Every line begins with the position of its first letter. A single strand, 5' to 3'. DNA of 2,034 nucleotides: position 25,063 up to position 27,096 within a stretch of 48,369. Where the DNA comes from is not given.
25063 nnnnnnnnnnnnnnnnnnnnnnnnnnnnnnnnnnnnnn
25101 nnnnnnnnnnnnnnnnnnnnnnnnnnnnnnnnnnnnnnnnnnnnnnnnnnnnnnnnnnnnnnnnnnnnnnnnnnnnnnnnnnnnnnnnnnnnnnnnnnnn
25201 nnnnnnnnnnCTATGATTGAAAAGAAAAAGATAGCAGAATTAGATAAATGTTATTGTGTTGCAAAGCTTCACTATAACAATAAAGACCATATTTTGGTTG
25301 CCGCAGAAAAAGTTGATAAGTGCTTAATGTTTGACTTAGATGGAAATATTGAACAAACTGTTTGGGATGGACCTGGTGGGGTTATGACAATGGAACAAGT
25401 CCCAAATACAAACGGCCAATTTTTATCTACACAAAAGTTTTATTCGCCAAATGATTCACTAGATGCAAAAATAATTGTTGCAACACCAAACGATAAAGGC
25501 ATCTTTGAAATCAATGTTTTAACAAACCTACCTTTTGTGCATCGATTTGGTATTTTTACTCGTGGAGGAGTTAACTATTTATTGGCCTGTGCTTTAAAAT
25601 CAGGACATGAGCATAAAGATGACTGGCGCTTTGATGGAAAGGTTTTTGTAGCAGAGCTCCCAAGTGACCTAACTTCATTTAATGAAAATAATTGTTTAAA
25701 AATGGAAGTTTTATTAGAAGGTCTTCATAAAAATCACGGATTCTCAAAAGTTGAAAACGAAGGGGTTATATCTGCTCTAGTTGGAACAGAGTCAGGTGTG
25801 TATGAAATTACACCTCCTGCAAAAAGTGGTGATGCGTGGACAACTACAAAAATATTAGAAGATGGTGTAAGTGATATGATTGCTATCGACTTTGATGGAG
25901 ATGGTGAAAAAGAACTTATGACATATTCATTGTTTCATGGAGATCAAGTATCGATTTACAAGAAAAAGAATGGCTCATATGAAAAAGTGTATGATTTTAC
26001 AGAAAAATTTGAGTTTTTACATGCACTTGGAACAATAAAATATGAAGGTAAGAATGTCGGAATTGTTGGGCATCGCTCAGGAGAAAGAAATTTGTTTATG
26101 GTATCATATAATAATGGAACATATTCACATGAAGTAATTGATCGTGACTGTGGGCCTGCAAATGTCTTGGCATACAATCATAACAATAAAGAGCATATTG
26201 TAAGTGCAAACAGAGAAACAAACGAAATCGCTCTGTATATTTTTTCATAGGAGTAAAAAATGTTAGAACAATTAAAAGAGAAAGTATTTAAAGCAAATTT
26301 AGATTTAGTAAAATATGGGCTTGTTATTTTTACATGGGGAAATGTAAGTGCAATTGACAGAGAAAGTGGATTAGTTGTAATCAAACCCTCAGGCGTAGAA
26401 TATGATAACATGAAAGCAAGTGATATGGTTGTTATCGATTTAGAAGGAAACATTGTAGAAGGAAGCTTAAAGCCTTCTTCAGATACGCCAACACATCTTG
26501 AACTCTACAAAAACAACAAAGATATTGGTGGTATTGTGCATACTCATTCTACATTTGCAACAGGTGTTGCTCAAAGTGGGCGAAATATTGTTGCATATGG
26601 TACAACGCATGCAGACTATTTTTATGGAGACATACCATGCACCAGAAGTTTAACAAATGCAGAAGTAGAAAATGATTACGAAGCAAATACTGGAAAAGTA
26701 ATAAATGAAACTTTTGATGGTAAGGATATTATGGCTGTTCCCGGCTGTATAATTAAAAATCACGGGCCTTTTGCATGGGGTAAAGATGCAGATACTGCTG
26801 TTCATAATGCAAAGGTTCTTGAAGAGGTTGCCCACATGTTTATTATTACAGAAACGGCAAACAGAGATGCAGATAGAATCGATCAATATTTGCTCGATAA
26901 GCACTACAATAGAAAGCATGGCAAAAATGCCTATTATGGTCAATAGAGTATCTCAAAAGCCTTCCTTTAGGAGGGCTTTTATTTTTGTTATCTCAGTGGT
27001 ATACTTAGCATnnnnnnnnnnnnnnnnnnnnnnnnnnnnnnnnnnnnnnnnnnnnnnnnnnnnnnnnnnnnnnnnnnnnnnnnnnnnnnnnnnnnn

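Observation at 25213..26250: Uncharacterised 345-aa repeat protein sits where ulaD would be expected in an otherwise complete ascorbate-utilisation cluster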

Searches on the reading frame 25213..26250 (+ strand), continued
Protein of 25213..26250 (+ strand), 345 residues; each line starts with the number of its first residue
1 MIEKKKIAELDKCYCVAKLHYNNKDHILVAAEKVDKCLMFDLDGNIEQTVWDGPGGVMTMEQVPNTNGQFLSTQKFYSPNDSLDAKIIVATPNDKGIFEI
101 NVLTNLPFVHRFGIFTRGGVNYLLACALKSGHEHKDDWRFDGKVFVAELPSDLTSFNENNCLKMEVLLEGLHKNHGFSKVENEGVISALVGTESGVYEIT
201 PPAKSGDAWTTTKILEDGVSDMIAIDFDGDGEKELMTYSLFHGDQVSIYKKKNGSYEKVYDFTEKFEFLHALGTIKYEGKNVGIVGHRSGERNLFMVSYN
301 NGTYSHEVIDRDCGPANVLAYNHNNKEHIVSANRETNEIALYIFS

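Call 45: find_homologous_proteins(query=A2, max_evalue=1e-10)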
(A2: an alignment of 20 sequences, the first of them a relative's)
Query A2 (20 sequences) (348 aa, profile of the alignment): 188 proteins with E <= 1e-10 among 4349 candidates; the best 120 are listed.
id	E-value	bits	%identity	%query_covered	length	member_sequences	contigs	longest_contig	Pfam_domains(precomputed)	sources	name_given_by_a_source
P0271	7.9e-121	421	35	99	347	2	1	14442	-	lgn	-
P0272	3.2e-120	419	31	98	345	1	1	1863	-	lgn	-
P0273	1.5e-119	417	34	98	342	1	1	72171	-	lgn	-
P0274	2.8e-119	416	35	99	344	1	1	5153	-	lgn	-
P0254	4.0e-119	415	100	100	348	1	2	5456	-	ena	-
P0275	5.1e-119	415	34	99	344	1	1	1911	-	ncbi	-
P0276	5.7e-119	415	36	98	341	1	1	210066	-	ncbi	ncbi:hypothetical protein MASR2M78_14090 [Treponema sp.]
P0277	4.8e-118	412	35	99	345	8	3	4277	-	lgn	-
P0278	6.9e-117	408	39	98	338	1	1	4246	-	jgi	jgi:hypothetical protein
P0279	7.1e-117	408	34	99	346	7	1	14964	-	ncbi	-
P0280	8.8e-117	408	36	99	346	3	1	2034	-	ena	-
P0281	1.2e-116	407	36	99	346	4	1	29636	-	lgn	-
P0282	1.0e-115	404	33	99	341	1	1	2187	-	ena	-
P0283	2.4e-115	403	36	99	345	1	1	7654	-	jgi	-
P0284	1.1e-114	401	35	99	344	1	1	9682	-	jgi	jgi:hypothetical protein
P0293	8.1e-113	395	27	99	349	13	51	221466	-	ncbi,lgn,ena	-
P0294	9.1e-113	395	35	99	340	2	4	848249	-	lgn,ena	-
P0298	1.7e-112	394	39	99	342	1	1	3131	PF01839.30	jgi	-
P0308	3.3e-111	389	33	99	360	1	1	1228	PF13517.13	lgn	-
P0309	6.5e-110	385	35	98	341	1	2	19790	PF01839.30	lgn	-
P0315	1.1e-108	381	37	99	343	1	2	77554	PF01839.30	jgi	jgi:hypothetical protein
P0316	4.0e-108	379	35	99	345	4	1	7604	-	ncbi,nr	ncbi:MAG TPA: FG-GAP repeat protein [Caproiciproducens sp.]|nr:FG-GAP repeat protein [Caproiciproduc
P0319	2.2e-107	377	35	96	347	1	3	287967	-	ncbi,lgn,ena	-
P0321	5.5e-107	376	37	98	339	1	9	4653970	-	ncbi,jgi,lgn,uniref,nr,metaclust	ncbi:hypothetical protein [Sediminispirochaeta smaragdinae]|jgi:hypothetical protein|uniref:FG-GAP r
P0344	6.8e-104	365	31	98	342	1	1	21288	PF01839.30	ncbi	-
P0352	3.9e-103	363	36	99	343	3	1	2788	PF01839.30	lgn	-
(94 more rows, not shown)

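Call 46: find_encoding_contigs(protein=P0321, flank=10000, max_places=1)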
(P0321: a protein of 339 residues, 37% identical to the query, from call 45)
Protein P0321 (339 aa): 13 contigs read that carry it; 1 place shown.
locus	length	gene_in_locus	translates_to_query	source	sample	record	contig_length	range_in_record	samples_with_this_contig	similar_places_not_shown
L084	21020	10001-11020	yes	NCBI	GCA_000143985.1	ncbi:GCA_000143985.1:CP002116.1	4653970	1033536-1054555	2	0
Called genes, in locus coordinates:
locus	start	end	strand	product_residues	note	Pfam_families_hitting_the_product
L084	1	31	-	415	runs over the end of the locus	PF09861:Lar_N, PF04015:DUF362 (weak), PF21113:LarA_C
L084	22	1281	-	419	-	PF00162:PGK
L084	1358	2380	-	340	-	PF01113:DapB_N (weak), PF02800:Gp_dh_C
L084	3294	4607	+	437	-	PF02447:GntP_permease, PF03600:CitMHS (weak)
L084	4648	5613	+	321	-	PF13714:PEP_mutase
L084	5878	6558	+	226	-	PF00392:GntR, PF07729:FCD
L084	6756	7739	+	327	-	PF00389:2-Hacid_dh, PF02826:2-Hacid_dh_C, PF03446:NAD_binding_2 (weak)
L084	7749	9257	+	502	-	PF00370:FGGY_N, PF02782:FGGY_C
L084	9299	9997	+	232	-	PF00596:Aldolase_II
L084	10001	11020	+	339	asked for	-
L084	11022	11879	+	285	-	PF01261:AP_endonuc_2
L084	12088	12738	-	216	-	PF08241:Methyltransf_11, PF13649:Methyltransf_25, PF13847:Methyltransf_31 (weak)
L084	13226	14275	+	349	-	PF05343:Peptidase_M42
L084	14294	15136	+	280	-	PF00892:EamA, PF06800:Sugar_transport (faint), PF00892:EamA (weak)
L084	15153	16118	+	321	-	PF02588:YitT_membrane, PF10035:DUF2179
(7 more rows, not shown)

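Call 47: find_encoding_contigs(protein=P0276, flank=10000, max_places=1)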
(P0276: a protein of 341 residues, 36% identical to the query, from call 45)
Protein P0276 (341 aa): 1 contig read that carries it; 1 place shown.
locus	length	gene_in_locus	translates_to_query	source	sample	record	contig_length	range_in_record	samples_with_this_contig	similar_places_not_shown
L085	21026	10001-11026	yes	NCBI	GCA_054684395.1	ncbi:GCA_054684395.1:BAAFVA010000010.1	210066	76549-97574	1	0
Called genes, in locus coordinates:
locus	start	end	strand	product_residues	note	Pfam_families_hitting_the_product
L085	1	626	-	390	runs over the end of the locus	PF01408:GFO_IDH_MocA, PF02894:GFO_IDH_MocA_C, PF22725:GFO_IDH_MocA_C3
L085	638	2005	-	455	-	PF00324:AA_permease, PF13520:AA_permease_2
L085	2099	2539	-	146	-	PF04657:DMT_YdcZ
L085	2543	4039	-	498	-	PF00370:FGGY_N, PF02782:FGGY_C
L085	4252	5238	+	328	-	PF00532:Peripla_BP_1, PF13407:Peripla_BP_4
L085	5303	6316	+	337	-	PF02653:BPD_transp_2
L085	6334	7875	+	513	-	PF00005:ABC_tran, PF09818:ABC_ATPase (faint), PF13304:AAA_21 (faint), PF00005:ABC_tran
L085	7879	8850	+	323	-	PF02653:BPD_transp_2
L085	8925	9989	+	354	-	PF13483:Lactamase_B_3, PF12706:Lactamase_B_2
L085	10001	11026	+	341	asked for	-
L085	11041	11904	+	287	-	PF01261:AP_endonuc_2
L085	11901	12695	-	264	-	PF00392:GntR, PF08220:HTH_DeoR, PF08279:HTH_11, PF00455:DeoRC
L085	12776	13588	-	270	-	PF02311:AraC_binding, PF00165:HTH_AraC, PF12833:HTH_18, PF00165:HTH_AraC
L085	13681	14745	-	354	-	PF00005:ABC_tran, PF02463:SMC_N (faint), PF13304:AAA_21 (faint), PF08402:TOBE_2 (weak)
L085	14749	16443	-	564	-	PF00528:BPD_transp_1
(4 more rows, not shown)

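Call 48: find_encoding_contigs(protein=P0294, flank=10000, max_places=1)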
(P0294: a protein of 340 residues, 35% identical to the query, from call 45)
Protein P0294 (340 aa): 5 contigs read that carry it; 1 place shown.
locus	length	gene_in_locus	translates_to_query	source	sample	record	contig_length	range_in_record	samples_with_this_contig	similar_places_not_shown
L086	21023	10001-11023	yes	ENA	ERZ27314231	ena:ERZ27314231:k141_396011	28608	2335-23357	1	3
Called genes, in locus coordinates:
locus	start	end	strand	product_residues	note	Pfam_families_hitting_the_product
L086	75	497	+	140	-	PF00293:NUDIX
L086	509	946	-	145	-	PF01850:PIN (weak), PF13470:PIN_3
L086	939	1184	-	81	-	PF19891:DUF6364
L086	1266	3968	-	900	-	PF00270:DEAD (weak), PF04851:ResIII, PF13191:AAA_16 (faint), PF13401:AAA_22 (faint)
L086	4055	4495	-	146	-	PF03928:HbpS-like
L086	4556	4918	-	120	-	-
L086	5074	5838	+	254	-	PF08220:HTH_DeoR, PF00455:DeoRC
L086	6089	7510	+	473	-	PF03611:EIIC-GAT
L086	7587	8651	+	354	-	PF13483:Lactamase_B_3, PF12706:Lactamase_B_2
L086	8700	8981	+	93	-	PF02302:PTS_IIB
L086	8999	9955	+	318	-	PF04545:Sigma70_r4, PF13518:HTH_28, PF04198:Sugar-bind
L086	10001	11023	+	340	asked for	-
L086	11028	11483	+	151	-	PF00359:PTS_EIIA_2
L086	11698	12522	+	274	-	PF17131:TP_0789-like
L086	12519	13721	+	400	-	-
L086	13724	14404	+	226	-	PF02463:SMC_N (faint), PF00005:ABC_tran, PF13401:AAA_22 (faint), PF13304:AAA_21 (weak)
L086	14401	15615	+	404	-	PF12704:MacB_PCD, PF02687:FtsX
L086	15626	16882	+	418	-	PF12704:MacB_PCD, PF02687:FtsX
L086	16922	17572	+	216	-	PF00440:TetR_N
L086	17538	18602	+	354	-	-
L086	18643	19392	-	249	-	PF00106:adh_short, PF01370:Epimerase (weak), PF08659:KR, PF23441:SDR, PF13561:adh_short_C2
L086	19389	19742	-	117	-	PF12973:Cupin_7 (weak), PF07883:Cupin_2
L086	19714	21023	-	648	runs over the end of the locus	PF07940:Hepar_II_III_C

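Call 49: find_encoding_contigs(protein=P0293, flank=8000, max_places=1)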
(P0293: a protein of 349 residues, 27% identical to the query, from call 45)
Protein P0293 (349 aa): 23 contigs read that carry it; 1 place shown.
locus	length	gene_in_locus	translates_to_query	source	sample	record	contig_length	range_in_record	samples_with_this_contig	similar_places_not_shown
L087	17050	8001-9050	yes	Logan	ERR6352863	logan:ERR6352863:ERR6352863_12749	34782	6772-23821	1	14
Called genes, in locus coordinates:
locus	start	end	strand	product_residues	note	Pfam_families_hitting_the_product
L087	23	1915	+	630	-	PF00795:CN_hydrolase, PF02540:NAD_synthase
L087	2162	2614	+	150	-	PF00359:PTS_EIIA_2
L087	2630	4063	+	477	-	PF03611:EIIC-GAT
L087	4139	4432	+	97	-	PF02302:PTS_IIB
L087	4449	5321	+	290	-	PF01261:AP_endonuc_2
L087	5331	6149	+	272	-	PF08282:Hydrolase_3, PF12710:HAD (faint), PF13419:HAD_2 (faint), PF05116:S6PP, PF00702:Hydrolase (weak)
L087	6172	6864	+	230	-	PF00596:Aldolase_II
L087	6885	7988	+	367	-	PF13483:Lactamase_B_3, PF12706:Lactamase_B_2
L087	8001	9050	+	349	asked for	-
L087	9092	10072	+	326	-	PF04198:Sugar-bind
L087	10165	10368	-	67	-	PF00313:CSD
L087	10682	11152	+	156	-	PF03061:4HBT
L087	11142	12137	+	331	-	-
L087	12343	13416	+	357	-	-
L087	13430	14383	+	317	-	PF02492:cobW, PF21537:DUF1980_C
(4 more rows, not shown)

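Call 50: find_encoding_contigs(protein=P0319, flank=8000, max_places=1)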
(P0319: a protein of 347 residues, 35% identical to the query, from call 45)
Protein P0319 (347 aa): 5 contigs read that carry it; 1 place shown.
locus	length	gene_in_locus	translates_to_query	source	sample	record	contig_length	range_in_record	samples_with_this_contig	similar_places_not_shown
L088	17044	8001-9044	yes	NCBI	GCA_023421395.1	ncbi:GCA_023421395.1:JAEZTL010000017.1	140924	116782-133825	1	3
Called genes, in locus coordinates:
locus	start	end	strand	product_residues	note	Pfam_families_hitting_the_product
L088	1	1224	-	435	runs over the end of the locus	PF06808:DctM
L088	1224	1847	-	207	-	PF04290:DctQ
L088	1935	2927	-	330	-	PF03480:DctP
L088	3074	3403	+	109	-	PF12973:Cupin_7 (weak), PF07883:Cupin_2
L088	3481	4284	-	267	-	PF23441:SDR (weak), PF00106:adh_short, PF08659:KR, PF13561:adh_short_C2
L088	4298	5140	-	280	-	PF04962:KduI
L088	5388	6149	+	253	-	PF09339:HTH_IclR, PF01614:IclR_C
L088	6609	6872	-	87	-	-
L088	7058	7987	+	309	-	PF01261:AP_endonuc_2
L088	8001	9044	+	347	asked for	-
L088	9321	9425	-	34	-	-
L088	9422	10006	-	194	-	PF00881:Nitroreductase, PF14512:TM1586_NiRdase (faint)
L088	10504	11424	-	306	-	PF00248:Aldo_ket_red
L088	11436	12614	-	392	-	PF00465:Fe-ADH, PF13685:Fe-ADH_2 (weak), PF25137:ADH_Fe_C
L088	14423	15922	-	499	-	PF02056:Glyco_hydro_4, PF11975:Glyco_hydro_4C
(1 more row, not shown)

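Call 51: find_encoding_contigs(protein=P0315, flank=8000, max_places=1)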
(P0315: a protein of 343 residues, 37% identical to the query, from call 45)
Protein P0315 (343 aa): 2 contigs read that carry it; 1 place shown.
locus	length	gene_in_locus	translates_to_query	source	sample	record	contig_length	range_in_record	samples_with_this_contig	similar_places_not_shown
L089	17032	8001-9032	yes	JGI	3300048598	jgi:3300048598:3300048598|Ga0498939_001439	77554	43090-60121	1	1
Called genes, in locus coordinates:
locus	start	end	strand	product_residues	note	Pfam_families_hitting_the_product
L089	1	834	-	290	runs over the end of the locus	PF02653:BPD_transp_2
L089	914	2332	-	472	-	PF13433:Peripla_BP_5 (faint), PF13458:Peripla_BP_6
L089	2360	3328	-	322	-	PF13714:PEP_mutase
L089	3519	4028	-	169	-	PF07729:FCD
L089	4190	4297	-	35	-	-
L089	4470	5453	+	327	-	PF00389:2-Hacid_dh, PF02826:2-Hacid_dh_C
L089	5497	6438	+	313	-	PF04909:Amidohydro_2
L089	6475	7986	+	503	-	PF00370:FGGY_N, PF02782:FGGY_C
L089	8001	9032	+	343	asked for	PF01839:FG-GAP (faint)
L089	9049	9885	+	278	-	PF01261:AP_endonuc_2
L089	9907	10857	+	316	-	PF13714:PEP_mutase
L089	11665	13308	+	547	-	-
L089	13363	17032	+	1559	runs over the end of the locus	PF19077:Big_13 (weak), PF00028:Cadherin (weak), PF17803:Cadherin_4 (weak), PF00395:SLH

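Call 69: list_cluster_members(proteins=[P0012, P0040, P0075, P0321, P0032, P0316, P0047, P0293])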
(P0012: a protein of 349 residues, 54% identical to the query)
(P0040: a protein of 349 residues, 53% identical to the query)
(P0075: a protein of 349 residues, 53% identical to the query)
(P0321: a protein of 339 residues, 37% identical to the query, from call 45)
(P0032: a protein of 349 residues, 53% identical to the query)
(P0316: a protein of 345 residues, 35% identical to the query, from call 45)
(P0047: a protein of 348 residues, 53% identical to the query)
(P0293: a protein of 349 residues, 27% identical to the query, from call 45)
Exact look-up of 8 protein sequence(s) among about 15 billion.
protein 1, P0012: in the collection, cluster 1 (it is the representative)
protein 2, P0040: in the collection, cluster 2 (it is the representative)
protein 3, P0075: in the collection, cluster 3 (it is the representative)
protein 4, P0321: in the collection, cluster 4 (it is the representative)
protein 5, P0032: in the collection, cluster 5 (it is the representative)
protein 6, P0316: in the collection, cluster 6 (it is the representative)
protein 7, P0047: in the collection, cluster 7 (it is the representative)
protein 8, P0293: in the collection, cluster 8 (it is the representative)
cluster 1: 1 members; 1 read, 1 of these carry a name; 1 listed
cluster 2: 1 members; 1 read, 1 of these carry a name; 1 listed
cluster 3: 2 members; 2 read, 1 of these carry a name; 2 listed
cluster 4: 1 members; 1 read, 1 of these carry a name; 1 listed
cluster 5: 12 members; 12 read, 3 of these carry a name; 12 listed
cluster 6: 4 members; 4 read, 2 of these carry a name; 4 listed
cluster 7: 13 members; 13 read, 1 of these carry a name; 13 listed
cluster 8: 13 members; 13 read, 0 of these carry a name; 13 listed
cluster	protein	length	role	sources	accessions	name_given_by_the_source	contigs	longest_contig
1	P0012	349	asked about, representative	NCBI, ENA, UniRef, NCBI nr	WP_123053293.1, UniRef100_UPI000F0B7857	hypothetical protein [Clostridium sp. JN-1] | hypothetical protein n=1 Tax=Clostridium sp. JN-1 TaxID=2483110 RepID=UPI000F0B7857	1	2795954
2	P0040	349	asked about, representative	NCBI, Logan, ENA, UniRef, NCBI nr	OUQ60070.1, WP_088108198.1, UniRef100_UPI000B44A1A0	hypothetical protein B5E58_03000 [Tyzzerella sp. An114] | hypothetical protein n=1 Tax=Tyzzerella sp. An114 TaxID=1965545 RepID=UPI000B44A1A0 | hypothetical protein [Tyzzerella sp. An114]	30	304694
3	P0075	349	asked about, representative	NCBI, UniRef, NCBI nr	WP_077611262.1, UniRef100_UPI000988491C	hypothetical protein [Clostridium sp. Marseille-P2415] | hypothetical protein n=1 Tax=Clostridium sp. Marseille-P2415 TaxID=1805471 ...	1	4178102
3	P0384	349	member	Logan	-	-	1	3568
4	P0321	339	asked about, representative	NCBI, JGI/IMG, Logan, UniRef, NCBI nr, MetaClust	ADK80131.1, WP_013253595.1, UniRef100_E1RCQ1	hypothetical protein [Sediminispirochaeta smaragdinae] | hypothetical protein | FG-GAP repeat protein n=1 Tax=Sediminispirochaeta smaragdinae (strain DSM 11293 / JCM ...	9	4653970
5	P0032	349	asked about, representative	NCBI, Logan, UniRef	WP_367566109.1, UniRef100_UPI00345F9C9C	hypothetical protein [Lacrimispora sp.] | hypothetical protein n=1 Tax=Lacrimispora sp. TaxID=2719234 RepID=UPI00345F9C9C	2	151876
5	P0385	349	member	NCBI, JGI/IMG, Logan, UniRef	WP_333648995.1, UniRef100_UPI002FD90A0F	hypothetical protein [Lacrimispora sp.] | hypothetical protein n=1 Tax=Lacrimispora sp. TaxID=2719234 RepID=UPI002FD90A0F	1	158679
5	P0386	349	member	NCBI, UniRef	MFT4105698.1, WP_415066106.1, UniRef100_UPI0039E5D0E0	MAG: hypothetical protein QM657_08055 [Lacrimispora sp.] | hypothetical protein n=1 Tax=Lacrimispora sp. TaxID=2719234 RepID=UPI0039E5D0E0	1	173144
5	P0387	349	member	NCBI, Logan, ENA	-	-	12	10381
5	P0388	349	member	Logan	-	-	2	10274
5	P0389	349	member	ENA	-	-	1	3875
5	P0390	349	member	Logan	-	-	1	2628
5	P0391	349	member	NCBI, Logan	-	-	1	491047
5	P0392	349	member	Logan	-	-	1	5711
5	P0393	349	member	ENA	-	-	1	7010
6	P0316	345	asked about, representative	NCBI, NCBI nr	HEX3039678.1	MAG TPA: FG-GAP repeat protein [Caproiciproducens sp.] | FG-GAP repeat protein [Caproiciproducens sp.]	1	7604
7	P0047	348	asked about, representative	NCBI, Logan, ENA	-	-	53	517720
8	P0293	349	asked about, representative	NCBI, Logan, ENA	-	-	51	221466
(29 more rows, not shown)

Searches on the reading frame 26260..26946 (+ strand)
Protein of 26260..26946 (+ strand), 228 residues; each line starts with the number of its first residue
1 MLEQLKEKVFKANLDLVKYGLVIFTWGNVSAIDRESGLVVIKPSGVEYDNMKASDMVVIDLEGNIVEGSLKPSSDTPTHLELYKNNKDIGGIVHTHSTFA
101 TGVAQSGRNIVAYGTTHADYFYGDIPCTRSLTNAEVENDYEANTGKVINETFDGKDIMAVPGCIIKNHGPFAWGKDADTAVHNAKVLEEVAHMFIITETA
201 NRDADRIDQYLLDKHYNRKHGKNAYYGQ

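Call 3: search_protein_families(library=pfam, proteins=[window:26260-26946:+], max_evalue=0.01)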
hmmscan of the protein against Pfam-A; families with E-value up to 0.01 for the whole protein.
window:26260-26946:+ (228 aa): 1 family
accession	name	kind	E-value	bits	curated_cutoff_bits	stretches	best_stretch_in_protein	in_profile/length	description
PF00596.27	Aldolase_II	-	2.1e-52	178.1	22.2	1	8-194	2-182/183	Class II Aldolase and Adducin N-terminal domain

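Call 4: search_protein_families(library=ncbifam, proteins=[window:26260-26946:+], max_evalue=0.01)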
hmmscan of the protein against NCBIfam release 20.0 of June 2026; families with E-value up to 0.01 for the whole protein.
window:26260-26946:+ (228 aa): 28 families (the best 25 are shown)
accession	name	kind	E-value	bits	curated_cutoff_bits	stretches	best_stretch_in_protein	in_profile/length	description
NF009003.0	PRK12348.1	subfamily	1.8e-113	377.9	331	1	2-228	1-227/228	L-ribulose-5-phosphate 4-epimerase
TIGR00760.1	araD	equivalog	2.5e-113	376.9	389.1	1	1-228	1-228/228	L-ribulose-5-phosphate 4-epimerase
NF006047.0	PRK08193.1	subfamily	6.5e-113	376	257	1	1-228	1-230/231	L-ribulose-5-phosphate 4-epimerase AraD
NF009625.0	PRK13145.1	equivalog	1.7e-102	342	369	1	2-228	5-233/235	L-ribulose-5-phosphate 4-epimerase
NF009002.0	PRK12347.1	subfamily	1.1e-100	335.7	386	1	1-228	1-231/231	L-ribulose-5-phosphate 4-epimerase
NF009691.0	PRK13213.1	equivalog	2.9e-93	311.6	489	1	1-228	1-231/231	L-ribulose-5-phosphate 4-epimerase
NF005123.0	PRK06557.1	subfamily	3e-60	203.7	251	1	1-222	8-219/223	L-ribulose-5-phosphate 4-epimerase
NF005302.0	PRK06833.1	equivalog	2.5e-28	99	264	1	2-198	3-187/214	L-fuculose-phosphate aldolase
NF053831.1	RU1PAldHalo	equivalog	7.3e-28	97.4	300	1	26-204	24-188/208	ribulose-1-phosphate aldolase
NF004527.0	PRK05874.1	equivalog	1.7e-21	76.7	308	1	6-193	8-185/218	L-fuculose-phosphate aldolase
TIGR03328.1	salvage_mtnB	equivalog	2.4e-21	76.1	137.05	1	15-188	7-182/194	methylthioribulose 1-phosphate dehydratase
NF040649.1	FucA_Meth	equivalog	6.1e-20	71.9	250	1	21-197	18-176/179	L-fuculose phosphate aldolase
NF043034.1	OxoTetrPhDc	equivalog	2.1e-18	66.9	250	2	4-104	4-102/205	3-oxo-tetronate 4-phosphate decarboxylase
NF005984.0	PRK08087.1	subfamily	1e-17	64.6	264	1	4-202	5-189/215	L-fuculose-phosphate aldolase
NF006672.0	PRK09220.1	equivalog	2.3e-17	63.1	226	1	5-188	11-194/209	methylthioribulose 1-phosphate dehydratase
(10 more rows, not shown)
